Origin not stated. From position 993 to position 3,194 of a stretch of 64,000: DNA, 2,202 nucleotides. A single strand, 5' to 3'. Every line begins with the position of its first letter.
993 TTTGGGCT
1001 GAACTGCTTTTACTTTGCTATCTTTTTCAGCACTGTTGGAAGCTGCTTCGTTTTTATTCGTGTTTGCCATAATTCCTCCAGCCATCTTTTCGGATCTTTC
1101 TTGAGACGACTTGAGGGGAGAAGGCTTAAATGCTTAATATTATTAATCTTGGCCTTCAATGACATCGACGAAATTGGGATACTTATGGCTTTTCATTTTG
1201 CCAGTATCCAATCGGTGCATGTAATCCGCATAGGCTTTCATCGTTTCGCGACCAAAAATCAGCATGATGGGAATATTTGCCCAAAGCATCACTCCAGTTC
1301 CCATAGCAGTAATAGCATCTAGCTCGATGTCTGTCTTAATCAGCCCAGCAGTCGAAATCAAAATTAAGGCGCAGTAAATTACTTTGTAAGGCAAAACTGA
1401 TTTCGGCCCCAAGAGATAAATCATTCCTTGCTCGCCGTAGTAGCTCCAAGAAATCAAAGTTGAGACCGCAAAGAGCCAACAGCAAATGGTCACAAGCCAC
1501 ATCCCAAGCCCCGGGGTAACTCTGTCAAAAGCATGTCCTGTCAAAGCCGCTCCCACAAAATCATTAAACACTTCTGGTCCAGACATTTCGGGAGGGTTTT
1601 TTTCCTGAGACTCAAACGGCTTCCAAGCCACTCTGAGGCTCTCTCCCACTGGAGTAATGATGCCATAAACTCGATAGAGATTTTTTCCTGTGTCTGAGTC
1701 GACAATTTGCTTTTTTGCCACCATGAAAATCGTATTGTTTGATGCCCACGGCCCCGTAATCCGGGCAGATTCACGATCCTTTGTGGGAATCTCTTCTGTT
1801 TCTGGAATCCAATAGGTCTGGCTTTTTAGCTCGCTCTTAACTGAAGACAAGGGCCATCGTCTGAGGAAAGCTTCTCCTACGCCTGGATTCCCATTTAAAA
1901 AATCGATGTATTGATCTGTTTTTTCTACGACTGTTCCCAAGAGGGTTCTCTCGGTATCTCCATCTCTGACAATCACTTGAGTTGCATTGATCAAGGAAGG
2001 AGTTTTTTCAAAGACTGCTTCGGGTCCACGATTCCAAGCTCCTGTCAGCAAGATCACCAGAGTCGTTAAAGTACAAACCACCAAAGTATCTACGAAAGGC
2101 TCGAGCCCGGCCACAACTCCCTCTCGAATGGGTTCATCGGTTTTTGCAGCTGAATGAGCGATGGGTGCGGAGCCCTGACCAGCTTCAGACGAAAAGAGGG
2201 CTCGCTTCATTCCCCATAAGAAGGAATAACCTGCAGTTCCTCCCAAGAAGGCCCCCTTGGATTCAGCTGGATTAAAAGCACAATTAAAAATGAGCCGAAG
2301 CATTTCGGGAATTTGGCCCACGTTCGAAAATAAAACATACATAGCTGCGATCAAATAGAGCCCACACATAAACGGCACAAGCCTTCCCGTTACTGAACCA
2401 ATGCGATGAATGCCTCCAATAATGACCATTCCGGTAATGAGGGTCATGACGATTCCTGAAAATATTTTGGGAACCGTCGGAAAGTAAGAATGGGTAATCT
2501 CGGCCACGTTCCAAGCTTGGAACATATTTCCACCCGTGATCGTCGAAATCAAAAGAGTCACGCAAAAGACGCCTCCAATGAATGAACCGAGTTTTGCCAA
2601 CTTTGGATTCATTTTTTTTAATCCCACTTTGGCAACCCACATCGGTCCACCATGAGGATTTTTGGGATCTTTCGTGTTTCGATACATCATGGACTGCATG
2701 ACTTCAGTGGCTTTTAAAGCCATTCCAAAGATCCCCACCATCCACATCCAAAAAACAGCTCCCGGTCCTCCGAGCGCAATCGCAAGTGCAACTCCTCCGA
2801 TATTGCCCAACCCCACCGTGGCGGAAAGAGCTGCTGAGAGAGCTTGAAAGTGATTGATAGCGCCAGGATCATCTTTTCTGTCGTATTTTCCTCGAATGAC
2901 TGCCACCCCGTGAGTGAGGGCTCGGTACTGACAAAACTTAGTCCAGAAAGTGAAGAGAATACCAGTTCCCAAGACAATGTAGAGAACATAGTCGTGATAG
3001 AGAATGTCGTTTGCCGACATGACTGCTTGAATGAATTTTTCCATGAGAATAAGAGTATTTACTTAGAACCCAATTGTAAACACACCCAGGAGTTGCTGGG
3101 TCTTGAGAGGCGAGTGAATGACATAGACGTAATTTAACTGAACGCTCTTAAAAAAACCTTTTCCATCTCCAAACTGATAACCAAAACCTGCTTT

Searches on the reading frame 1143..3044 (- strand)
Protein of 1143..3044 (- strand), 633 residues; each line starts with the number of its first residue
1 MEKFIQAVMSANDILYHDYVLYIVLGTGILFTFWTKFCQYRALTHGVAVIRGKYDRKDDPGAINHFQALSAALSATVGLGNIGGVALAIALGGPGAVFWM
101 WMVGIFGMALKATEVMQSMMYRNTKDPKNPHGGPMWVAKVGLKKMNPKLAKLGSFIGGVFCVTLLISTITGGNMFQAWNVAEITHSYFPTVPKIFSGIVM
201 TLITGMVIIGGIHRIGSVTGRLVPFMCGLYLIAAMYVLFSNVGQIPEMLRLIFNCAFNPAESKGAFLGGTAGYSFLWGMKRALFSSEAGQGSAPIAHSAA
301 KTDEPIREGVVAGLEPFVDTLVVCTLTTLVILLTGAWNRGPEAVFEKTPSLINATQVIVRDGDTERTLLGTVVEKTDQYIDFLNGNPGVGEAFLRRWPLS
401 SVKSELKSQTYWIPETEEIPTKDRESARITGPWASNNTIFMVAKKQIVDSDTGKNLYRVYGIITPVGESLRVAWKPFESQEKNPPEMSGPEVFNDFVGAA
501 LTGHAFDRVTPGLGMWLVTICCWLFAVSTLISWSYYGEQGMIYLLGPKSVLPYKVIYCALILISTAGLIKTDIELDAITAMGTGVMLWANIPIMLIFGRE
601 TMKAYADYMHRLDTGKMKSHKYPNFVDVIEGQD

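Call 64: search_protein_families(library=pfam, proteins=[window:1143-3044:-], max_evalue=0.00001)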
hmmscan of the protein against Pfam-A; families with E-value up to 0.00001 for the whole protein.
window:1143-3044:- (633 aa): 1 family
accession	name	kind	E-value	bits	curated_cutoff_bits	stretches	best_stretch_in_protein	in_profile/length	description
PF01235.23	Na_Ala_symp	-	1.2e-108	364.3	24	2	56-338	6-270/392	Sodium:alanine symporter family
